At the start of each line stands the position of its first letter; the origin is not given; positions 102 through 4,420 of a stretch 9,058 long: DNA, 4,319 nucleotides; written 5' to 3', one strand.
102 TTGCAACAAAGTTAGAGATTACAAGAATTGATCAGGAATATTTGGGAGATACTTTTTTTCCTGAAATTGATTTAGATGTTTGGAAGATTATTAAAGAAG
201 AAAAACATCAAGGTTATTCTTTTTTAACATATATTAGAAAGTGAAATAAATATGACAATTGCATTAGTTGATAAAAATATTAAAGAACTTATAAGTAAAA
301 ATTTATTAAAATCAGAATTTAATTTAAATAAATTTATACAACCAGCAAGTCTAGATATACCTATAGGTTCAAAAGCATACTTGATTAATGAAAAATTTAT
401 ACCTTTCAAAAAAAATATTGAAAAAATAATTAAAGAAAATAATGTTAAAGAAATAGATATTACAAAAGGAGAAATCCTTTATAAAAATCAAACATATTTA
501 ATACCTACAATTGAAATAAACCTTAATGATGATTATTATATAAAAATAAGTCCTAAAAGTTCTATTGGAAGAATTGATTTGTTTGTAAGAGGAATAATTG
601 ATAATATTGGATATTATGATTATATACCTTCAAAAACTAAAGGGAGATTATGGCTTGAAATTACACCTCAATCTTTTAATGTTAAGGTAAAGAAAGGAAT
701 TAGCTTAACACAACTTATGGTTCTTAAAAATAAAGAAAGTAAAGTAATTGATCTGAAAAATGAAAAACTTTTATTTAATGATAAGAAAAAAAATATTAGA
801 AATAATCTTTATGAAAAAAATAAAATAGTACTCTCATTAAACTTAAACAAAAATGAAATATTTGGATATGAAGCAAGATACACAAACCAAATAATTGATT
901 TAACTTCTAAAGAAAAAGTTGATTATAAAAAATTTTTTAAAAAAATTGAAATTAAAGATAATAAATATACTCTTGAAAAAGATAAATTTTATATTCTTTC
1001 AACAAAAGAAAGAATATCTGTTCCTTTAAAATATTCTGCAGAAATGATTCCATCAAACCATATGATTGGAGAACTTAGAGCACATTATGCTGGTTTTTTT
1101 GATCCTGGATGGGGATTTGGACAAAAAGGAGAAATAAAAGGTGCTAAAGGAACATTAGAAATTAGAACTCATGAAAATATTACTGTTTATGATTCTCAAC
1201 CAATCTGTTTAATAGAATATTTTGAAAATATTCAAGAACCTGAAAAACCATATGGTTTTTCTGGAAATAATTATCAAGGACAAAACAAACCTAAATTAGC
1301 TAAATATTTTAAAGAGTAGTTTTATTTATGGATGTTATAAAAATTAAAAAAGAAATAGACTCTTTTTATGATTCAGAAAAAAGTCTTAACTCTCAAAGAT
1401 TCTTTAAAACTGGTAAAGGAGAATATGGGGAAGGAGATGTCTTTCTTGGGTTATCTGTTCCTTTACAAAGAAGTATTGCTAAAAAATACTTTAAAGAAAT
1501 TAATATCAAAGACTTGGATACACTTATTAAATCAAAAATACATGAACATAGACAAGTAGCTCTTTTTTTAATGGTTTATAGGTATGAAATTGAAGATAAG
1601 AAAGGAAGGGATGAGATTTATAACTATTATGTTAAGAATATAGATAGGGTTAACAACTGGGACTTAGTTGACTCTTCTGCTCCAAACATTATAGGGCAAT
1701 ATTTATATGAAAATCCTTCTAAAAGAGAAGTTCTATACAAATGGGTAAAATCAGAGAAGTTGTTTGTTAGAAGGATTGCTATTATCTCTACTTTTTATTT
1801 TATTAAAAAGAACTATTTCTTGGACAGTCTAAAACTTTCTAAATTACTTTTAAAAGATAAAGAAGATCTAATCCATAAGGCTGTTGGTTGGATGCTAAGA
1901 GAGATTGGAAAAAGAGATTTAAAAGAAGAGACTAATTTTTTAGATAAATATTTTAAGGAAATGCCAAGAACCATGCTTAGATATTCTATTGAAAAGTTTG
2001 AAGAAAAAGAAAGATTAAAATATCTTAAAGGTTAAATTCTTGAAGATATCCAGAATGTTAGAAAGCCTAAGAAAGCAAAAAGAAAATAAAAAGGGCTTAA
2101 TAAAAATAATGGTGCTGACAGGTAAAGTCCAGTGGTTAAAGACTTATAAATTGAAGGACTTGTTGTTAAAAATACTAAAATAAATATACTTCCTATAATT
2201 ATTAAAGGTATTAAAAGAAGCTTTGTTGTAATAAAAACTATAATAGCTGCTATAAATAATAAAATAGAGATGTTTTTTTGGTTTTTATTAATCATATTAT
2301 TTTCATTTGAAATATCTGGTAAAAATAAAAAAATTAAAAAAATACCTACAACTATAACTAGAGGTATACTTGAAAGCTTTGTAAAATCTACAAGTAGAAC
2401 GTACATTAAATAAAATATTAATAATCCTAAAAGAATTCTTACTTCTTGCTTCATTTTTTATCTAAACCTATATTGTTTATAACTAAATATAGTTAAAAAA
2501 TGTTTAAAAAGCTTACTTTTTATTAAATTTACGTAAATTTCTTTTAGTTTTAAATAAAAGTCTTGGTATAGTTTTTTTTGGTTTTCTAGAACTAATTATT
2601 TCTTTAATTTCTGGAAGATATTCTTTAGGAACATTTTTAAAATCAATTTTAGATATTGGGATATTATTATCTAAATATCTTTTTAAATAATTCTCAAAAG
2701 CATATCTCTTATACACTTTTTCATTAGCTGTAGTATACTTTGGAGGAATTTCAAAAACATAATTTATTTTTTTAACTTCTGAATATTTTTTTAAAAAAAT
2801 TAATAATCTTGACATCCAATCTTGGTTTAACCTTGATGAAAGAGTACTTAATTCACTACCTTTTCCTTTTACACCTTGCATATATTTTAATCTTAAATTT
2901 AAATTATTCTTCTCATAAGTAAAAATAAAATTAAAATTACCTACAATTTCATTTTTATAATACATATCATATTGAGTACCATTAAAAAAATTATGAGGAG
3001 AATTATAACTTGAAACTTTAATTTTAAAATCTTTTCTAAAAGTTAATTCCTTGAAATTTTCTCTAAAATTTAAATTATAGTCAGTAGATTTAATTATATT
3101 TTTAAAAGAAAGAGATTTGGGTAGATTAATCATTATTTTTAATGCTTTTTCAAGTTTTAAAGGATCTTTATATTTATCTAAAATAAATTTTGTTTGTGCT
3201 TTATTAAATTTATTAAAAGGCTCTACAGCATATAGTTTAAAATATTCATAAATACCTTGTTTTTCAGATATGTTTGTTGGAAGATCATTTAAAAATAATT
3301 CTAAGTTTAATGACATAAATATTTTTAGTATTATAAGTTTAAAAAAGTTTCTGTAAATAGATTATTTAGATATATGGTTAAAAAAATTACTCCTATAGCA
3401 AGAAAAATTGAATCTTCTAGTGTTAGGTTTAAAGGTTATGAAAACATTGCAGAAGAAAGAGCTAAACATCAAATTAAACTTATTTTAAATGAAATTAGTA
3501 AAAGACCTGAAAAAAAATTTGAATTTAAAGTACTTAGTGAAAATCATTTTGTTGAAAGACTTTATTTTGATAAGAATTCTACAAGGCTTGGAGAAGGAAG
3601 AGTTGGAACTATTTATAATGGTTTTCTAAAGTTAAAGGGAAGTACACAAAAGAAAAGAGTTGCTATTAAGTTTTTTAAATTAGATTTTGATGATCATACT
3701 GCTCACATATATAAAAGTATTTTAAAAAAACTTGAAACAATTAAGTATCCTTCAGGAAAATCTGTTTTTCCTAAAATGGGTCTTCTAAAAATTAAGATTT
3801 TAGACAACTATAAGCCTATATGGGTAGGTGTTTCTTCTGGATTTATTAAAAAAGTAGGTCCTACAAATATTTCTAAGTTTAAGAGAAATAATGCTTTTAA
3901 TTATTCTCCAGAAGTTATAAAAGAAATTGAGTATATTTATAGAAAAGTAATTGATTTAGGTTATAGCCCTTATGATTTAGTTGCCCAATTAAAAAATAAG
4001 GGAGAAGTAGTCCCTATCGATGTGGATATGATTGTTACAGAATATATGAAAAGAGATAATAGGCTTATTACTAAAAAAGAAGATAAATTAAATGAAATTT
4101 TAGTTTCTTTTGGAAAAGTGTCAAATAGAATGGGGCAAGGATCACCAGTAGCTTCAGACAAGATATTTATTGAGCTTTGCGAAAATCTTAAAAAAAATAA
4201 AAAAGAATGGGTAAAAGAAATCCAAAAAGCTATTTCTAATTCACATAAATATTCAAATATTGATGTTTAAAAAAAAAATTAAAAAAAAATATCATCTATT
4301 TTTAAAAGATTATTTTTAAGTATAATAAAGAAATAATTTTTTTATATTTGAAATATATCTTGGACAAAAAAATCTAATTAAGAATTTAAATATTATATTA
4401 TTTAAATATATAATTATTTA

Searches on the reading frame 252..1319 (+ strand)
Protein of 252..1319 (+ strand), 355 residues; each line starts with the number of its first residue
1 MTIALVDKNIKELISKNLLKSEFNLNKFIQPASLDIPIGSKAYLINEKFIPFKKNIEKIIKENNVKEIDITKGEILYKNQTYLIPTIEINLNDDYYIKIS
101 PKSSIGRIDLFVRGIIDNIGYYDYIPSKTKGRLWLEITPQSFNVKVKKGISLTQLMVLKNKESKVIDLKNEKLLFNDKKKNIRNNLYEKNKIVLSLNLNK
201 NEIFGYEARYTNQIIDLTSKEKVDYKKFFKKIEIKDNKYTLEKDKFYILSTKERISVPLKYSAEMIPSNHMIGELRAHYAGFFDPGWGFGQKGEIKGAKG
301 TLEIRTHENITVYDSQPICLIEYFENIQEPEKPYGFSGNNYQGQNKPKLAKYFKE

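Call 7: search_protein_families(library=pfam, proteins=[window:252-1319:+], max_evalue=0.01)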
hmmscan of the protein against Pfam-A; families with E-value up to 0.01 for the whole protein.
window:252-1319:+ (355 aa): 3 families
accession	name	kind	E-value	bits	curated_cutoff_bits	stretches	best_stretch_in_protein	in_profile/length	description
PF22569.1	DCD_C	-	2.2e-42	145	22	1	167-353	7-192/192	2'-deoxycytidine 5'-triphosphate deaminase (DCD), C-terminal domain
PF22769.1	DCD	-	2.4e-41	141.8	27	2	195-324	30-151/153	dCTP deaminase-like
PF06559.16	DCD_N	-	1.9e-34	119.4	21.4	1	5-157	5-160/164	2'-deoxycytidine 5'-triphosphate deaminase (DCD) N-terminal domain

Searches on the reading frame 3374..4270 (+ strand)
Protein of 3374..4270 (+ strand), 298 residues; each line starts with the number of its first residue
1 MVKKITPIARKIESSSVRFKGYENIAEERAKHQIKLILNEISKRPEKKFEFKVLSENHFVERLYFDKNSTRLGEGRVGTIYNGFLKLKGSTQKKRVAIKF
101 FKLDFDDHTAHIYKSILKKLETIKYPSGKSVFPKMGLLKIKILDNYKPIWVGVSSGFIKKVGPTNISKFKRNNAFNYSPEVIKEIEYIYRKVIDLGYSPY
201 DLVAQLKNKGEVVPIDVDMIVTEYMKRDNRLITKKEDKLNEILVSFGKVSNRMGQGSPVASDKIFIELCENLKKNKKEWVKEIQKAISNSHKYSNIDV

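Call 7: search_protein_families(library=pfam, proteins=[window:3374-4270:+], max_evalue=0.01)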
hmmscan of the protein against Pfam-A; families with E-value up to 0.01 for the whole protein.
window:3374-4270:+ (298 aa): 1 family
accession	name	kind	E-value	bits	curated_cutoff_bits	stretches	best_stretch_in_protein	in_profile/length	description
PF07714.23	PK_Tyr_Ser-Thr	-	0.0012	18.7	23.1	1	69-124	4-56/258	Protein tyrosine and serine/threonine kinase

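Call 62: search_protein_families(library=ncbifam, proteins=[window:3374-4270:+], max_evalue=0.01)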
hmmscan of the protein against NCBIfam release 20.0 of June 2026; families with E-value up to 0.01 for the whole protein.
window:3374-4270:+ (298 aa): 0 families

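Call 63: search_protein_families(library=phrogs, proteins=[window:3374-4270:+], max_evalue=0.001)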
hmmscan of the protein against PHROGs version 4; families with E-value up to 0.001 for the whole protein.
window:3374-4270:+ (298 aa): 0 families
